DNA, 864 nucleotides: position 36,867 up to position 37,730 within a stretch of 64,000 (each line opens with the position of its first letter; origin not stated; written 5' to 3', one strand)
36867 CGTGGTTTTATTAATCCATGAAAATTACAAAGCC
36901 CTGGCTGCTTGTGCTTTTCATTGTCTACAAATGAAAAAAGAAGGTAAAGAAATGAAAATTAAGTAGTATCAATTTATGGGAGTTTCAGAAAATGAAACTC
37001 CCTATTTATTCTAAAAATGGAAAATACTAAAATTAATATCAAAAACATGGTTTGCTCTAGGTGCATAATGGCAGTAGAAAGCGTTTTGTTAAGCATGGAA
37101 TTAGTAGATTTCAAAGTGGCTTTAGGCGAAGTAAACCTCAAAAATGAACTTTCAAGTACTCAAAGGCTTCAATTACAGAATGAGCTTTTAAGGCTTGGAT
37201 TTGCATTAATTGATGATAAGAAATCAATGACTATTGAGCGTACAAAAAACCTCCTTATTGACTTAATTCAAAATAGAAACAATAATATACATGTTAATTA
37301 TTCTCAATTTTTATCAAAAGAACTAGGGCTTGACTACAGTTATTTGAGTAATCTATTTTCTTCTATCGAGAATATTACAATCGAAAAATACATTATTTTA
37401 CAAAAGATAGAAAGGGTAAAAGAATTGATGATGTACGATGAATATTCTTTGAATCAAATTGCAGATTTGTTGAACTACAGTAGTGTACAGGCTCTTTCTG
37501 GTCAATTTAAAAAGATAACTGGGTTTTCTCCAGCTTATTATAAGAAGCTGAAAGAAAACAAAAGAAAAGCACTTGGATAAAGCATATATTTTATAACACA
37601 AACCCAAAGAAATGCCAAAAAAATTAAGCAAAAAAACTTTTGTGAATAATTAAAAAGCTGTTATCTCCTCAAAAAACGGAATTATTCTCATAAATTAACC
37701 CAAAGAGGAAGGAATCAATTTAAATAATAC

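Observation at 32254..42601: Putative periplasmic metal (copper-like) handling/uptake cluster built from poorly characterised parts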

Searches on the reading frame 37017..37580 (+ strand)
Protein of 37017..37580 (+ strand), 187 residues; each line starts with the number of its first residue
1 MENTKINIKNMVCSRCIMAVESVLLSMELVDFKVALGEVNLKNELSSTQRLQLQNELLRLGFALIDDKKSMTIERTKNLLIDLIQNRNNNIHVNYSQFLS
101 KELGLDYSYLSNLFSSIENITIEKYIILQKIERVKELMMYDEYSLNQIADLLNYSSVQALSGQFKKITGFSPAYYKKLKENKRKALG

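Call 3: search_protein_families(library=pfam, proteins=[window:37017-37580:+], max_evalue=0.01)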
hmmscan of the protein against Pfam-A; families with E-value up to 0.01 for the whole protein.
window:37017-37580:+ (187 aa): 3 families
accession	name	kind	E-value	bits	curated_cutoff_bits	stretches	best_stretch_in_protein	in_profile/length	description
PF12833.13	HTH_18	-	5.4e-12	46.3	33.6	1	99-177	1-79/80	Helix-turn-helix domain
PF00165.29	HTH_AraC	-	2.4e-10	40.7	26.6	1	143-175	9-40/42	Bacterial regulatory helix-turn-helix proteins, AraC family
PF01381.28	HTH_3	-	0.0037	17.7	23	0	94-128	9-44/55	Helix-turn-helix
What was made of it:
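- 37017..37580 (+): HMA-AraC regulator (187 aa). An N-terminal HMA-like domain with C13-x-x-C16 is followed by an AraC/XylS HTH domain. HTH_18 scores 46.3 bits and HTH_AraC 40.7 bits (call 3).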

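Call 4: search_protein_families(library=ncbifam, proteins=[window:37017-37580:+], max_evalue=0.01)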
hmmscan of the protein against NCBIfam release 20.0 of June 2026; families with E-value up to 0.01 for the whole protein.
window:37017-37580:+ (187 aa): 13 families
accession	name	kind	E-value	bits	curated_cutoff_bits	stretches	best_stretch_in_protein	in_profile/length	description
TIGR04094.1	adjacent_YSIRK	equivalog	2.3e-11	43.3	200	1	74-176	281-383/383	YSIRK-targeted surface antigen transcriptional regulator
NF007693.0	PRK10371.1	equivalog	1.5e-09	37.5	253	1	87-185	211-306/309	transcriptional regulator MelR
NF047455.1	TF_Staph_AryK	equivalog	1.3e-08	33.6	850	1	78-183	156-263/759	transcriptional regulator AryK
NF033869.1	viru_reg_Rsp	equivalog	2e-08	33.1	400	1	66-178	135-248/701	AraC family transcriptional regulator Rsp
NF049932.1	TranspRegBtr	equivalog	2.2e-08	33.1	900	1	65-183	152-270/531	bacillibactin transport transcriptional regulator Btr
NF006902.0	PRK09393.1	equivalog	8.5e-08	31.7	425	1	75-180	217-323/327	transcriptional regulator FtrA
NF007860.0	PRK10572.1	equivalog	2.6e-07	29.8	208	1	66-183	171-289/292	arabinose operon transcriptional regulator AraC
NF047788.1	TransRegPocR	equivalog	2.9e-06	26.8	500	1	103-181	215-293/296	transcriptional regulator PocR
TIGR02297.1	HpaA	equivalog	4.9e-05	22.7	274.65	1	71-176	177-285/287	4-hydroxyphenylacetate catabolism regulatory protein HpaA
NF053784.1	TranRegCyprAlk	equivalog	0.00014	21.4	500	0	85-125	2-41/336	transcriptional regulator CypR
NF007584.0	PRK10219.1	equivalog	0.0034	17.7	174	1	80-176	7-104/107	superoxide response transcriptional regulator SoxS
NF033795.1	chaper_CopZ_Bs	exception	0.007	16.5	91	0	4-37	2-36/66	copper chaperone CopZ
NF007633.0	PRK10296.1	equivalog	0.0072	15.9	264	0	130-178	226-275/280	transcriptional regulator ChbR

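Call 16: find_homologous_proteins(query=window:37017-37580:+, max_evalue=0.001)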
Query window:37017-37580:+ (187 aa): 7826 proteins with E <= 0.001 among 8000 candidates; the best 120 are listed.
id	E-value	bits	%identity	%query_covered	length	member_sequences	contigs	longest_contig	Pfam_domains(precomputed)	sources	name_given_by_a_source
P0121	8.8e-98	343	100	91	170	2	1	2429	PF12833.14,PF00165.30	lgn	-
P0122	1.9e-91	322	82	100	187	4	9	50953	PF12833.14,PF00165.30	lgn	-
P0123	4.0e-76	272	70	100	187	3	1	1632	PF12833.14,PF00165.30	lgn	-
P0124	3.5e-59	217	63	93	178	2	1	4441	PF12833.14,PF00165.30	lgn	-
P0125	3.0e-57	211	59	97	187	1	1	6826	PF12833.14,PF00165.30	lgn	-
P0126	4.6e-57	211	58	98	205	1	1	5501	PF12833.14,PF00165.30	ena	-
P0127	4.8e-57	210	59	97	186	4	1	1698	PF12833.14,PF00165.30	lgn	-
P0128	5.1e-57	210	55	99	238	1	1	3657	PF12833.14,PF00165.30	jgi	jgi:AraC-like DNA-binding protein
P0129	5.6e-57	210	59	97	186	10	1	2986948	PF12833.14,PF00165.30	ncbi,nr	ncbi:MAG: helix-turn-helix transcriptional regulator [Sphingobacteriales bacterium]|nr:MAG: helix-tu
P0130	6.2e-57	210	55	99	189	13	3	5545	PF12833.14,PF00165.30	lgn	-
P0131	7.0e-57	210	55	99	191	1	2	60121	PF12833.14,PF00165.30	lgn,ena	-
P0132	9.3e-57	210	59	97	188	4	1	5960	PF12833.14,PF00165.30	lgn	-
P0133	1.5e-56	209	58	97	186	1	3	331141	PF12833.14,PF00165.30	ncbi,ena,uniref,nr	ncbi:helix-turn-helix domain-containing protein [Flavobacterium terrigena]|uniref:AraC-type DNA-bind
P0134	1.7e-56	209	57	97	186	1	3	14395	PF12833.14,PF00165.30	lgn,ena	-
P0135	1.9e-56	209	55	99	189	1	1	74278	PF12833.14,PF00165.30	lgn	-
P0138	2.7e-56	208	59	97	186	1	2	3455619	PF12833.14,PF00165.30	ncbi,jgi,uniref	ncbi:helix-turn-helix domain-containing protein [Flavobacterium sp. 25HG05S-40]|jgi:AraC-like DNA-bi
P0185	4.2e-55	204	55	99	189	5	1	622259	PF12833.14,PF00165.30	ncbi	ncbi:MAG: AraC family transcriptional regulator [Dysgonomonas sp.]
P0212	1.0e-54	203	56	96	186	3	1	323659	PF12833.14,PF00165.30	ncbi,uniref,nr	ncbi:AraC family transcriptional regulator [Ferruginibacter paludis]|uniref:helix-turn-helix domain-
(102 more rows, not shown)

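Call 21: find_encoding_contigs(protein=P0122, flank=10000, max_places=3)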
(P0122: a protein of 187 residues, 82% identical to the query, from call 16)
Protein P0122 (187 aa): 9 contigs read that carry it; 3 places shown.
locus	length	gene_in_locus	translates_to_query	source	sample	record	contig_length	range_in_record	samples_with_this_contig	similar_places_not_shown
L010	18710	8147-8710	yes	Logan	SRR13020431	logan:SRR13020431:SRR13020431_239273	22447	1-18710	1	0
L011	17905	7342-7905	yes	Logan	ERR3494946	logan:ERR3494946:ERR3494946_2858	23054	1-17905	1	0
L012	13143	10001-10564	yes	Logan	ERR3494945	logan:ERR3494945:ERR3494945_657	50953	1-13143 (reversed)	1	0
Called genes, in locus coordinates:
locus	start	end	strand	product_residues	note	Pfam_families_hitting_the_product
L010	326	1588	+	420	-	PF17293:Arm-DNA-bind_5, PF13102:Phage_int_SAM_5, PF00589:Phage_integrase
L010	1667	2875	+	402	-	PF00034:Cytochrom_C (faint), PF06537:DHOR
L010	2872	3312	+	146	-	PF00355:Rieske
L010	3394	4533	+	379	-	-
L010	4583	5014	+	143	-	PF26622:DUF8199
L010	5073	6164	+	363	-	PF10282:Lactonase (faint), PF21783:YNCE (faint), PF02239:Cytochrom_D1 (faint), PF25174:Beta-prop_THOC3 (weak), PF22494:choice_anch_I (weak)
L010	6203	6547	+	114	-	PF00403:HMA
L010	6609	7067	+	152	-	-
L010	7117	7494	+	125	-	PF09917:DUF2147 (weak)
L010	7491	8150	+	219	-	PF02353:CMAS (weak), PF01209:Ubie_methyltran, PF13489:Methyltransf_23, PF13847:Methyltransf_31, PF08241:Methyltransf_11, PF08242:Methyltransf_12, PF13649:Methyltransf_25, PF20922:Anamorsin_N (weak)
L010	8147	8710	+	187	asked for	PF00165:HTH_AraC (faint), PF12833:HTH_18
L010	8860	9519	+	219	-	PF00403:HMA, PF14342:DUF4396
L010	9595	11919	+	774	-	PF07732:Cu-oxidase_3, PF00394:Cu-oxidase, PF07731:Cu-oxidase_2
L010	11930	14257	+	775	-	PF13715:CarbopepD_reg_2, PF00593:TonB_dep_Rec_b-barrel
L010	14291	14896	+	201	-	PF13847:Methyltransf_31, PF13649:Methyltransf_25, PF08241:Methyltransf_11 (faint), PF08242:Methyltransf_12 (weak)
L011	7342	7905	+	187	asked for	PF00165:HTH_AraC (faint), PF12833:HTH_18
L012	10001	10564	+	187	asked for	PF00165:HTH_AraC (faint), PF12833:HTH_18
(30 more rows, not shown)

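Call 31: search_solved_structures(query=A2, max_evalue=1, show_alignments=2)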
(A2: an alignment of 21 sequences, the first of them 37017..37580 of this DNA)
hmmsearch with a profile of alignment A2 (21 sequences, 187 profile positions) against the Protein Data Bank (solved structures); distinct sequences matched with E-value up to 1: 49.
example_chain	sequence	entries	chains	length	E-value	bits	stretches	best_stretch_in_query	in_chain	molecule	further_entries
3lsg_A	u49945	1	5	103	1.1e-09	41.6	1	74-174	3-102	Two-component response regulator yesN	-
6swi_A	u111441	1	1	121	4.9e-09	39.4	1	97-177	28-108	Two-component response regulator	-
4fe4_A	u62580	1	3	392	1.8e-07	34.3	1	78-178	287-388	Xylose operon regulatory protein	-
4fe7_A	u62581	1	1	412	2e-07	34.2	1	78-178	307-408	Xylose operon regulatory protein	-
3oou_A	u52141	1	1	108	3.2e-07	33.5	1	95-177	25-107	Lin2118 protein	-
12aw_A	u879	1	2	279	3.5e-07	33.4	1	126-175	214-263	HYBRID TWO-COMPONENT SYSTEM PROTEIN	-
1p6t_A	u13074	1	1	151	5.9e-06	29.4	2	5-63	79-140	Potential copper-transporting ATPase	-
7xuk_A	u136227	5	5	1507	4e-05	26.7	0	4-61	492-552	Copper-transporting ATPase 2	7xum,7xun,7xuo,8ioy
2rml_A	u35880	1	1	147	4.5e-05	26.5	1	5-62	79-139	Copper-transporting P-type ATPase copA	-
2k9s_A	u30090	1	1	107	0.0002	24.4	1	97-174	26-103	Arabinose operon regulatory protein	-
6ff2_A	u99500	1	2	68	0.00046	23.2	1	4-63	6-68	Copper chaperone CopZ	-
3mkl_A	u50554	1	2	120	0.00063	22.8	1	97-175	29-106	HTH-type transcriptional regulator gadX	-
7w5w_J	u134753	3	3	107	0.00092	22.3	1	76-174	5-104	Regulatory protein SoxS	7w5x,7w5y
2kyz_A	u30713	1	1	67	0.0012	21.8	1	4-56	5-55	Heavy metal binding protein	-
2ew9_A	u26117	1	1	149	0.0024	20.9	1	4-61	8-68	Copper-transporting ATPase 2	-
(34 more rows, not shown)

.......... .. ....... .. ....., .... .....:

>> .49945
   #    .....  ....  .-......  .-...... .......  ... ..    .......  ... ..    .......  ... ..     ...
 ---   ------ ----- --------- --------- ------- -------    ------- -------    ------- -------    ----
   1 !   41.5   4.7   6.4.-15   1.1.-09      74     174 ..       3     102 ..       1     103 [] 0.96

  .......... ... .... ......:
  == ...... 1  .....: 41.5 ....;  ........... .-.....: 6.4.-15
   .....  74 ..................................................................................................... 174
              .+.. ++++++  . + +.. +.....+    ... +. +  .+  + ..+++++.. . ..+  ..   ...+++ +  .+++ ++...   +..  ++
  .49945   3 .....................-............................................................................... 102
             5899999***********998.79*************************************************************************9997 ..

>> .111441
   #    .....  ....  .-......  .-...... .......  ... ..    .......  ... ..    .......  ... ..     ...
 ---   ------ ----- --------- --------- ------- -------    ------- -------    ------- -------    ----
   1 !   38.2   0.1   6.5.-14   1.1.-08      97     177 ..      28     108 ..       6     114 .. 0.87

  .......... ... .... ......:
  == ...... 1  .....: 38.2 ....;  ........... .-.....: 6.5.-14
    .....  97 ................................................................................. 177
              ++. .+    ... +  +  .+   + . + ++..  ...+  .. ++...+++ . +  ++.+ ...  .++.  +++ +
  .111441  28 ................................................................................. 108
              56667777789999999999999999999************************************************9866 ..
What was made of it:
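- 37017..37580 (+): Profile residues 4-63 hit the HMA domains of CopA, ATP7B and CopZ in the PDB (call 31).
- On AraC/XylS transcription factors: PDB hits include the YesN, XylR and AraC DNA-binding domains (call 31).
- On HMA-domain sensor on the AraC regulator: Family profile residues 4-63 hit CopA 1p6t (5.9e-6), ATP7B (4e-5), CopA 2rml (4.5e-5) and CopZ 6ff2 (4.6e-4) (call 31).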

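Call 58: find_encoding_contigs(protein=P0138, flank=6000, max_places=1)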
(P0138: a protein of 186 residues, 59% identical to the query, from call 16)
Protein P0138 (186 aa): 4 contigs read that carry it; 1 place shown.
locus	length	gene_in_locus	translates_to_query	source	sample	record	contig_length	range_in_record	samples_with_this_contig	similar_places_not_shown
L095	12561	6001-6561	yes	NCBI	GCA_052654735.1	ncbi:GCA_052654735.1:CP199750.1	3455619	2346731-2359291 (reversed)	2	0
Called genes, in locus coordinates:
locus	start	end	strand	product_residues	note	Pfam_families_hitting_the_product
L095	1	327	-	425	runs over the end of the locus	PF26410:GH5_mannosidase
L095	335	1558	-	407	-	PF02156:Glyco_hydro_26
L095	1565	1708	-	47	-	-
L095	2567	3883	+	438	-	PF13102:Phage_int_SAM_5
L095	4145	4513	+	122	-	-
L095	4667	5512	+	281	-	PF11827:DUF3347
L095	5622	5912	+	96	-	PF19335:HMBD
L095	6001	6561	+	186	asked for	PF12833:HTH_18, PF00165:HTH_AraC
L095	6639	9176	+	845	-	PF00403:HMA, PF19335:HMBD, PF00122:E1-E2_ATPase, PF00702:Hydrolase, PF08282:Hydrolase_3 (faint)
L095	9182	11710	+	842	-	PF19335:HMBD, PF07732:Cu-oxidase_3, PF00394:Cu-oxidase, PF07731:Cu-oxidase_2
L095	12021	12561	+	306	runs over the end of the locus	-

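Call 59: find_encoding_contigs(protein=P0185, flank=6000, max_places=1)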
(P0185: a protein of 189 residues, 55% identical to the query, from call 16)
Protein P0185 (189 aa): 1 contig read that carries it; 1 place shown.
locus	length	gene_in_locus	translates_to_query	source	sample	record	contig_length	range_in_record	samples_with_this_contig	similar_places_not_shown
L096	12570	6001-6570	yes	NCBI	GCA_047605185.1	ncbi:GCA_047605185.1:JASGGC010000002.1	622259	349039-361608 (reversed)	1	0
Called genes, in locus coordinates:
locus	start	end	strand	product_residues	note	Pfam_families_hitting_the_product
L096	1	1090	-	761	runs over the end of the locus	PF02838:Glyco_hydro_20b, PF00728:Glyco_hydro_20, PF13290:CHB_HEX_C_1, PF13287:Fn3_assoc, PF07691:PA14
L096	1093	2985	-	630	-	PF01120:Alpha_L_fucos, PF00754:F5_F8_type_C, PF22633:F5_F8_type_C_2, PF00754:F5_F8_type_C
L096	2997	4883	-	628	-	PF01301:Glyco_hydro_35, PF02449:Glyco_hydro_42, PF21317:BetaGal_ABD_1, PF21467:BetaGal_gal-bd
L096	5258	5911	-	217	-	PF03006:HlyIII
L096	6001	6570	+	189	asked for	PF12833:HTH_18, PF00165:HTH_AraC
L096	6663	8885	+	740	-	PF00403:HMA, PF08282:Hydrolase_3 (faint), PF00122:E1-E2_ATPase, PF00702:Hydrolase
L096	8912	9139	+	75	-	PF00403:HMA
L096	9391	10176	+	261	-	-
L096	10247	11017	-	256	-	PF00929:RNase_T, PF13482:RNase_H_2 (faint), PF20600:ExoX-like_C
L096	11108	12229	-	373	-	PF00712:DNA_pol3_beta, PF02767:DNA_pol3_beta_2, PF02768:DNA_pol3_beta_3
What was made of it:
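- The regulator family flanks copA (calls 58, 59).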

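Call 60: find_encoding_contigs(protein=P0212, flank=6000, max_places=1)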
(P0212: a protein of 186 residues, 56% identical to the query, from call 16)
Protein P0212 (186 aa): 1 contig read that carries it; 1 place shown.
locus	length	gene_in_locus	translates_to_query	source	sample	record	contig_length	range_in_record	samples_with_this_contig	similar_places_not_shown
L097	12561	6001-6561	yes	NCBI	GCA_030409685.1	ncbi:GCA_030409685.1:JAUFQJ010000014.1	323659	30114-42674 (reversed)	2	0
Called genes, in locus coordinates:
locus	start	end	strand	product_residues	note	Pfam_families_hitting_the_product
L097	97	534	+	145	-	PF13442:Cytochrome_CBB3, PF00034:Cytochrom_C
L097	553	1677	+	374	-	-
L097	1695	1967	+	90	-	-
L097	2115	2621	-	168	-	-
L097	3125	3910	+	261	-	PF01909:NTP_transf_2 (weak), PF18765:Polbeta (faint)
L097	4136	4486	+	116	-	PF09966:DUF2200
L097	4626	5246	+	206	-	PF00702:Hydrolase, PF13419:HAD_2, PF13242:Hydrolase_like (weak)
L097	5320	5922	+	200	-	PF14024:DUF4240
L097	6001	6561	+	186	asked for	PF12833:HTH_18, PF00165:HTH_AraC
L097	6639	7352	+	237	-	PF00403:HMA, PF07291:MauE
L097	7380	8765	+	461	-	-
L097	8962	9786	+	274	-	PF07993:NAD_binding_4 (faint), PF13460:NAD_binding_10 (weak), PF16363:GDP_Man_Dehyd (faint), PF01370:Epimerase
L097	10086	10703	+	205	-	PF05175:MTS (weak), PF13847:Methyltransf_31 (weak), PF08241:Methyltransf_11, PF08242:Methyltransf_12, PF13649:Methyltransf_25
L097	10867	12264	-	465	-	PF12771:SusD-like_2, PF12741:SusD-like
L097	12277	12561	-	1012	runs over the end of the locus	PF13620:CarboxypepD_reg, PF13715:CarbopepD_reg_2, PF07715:Plug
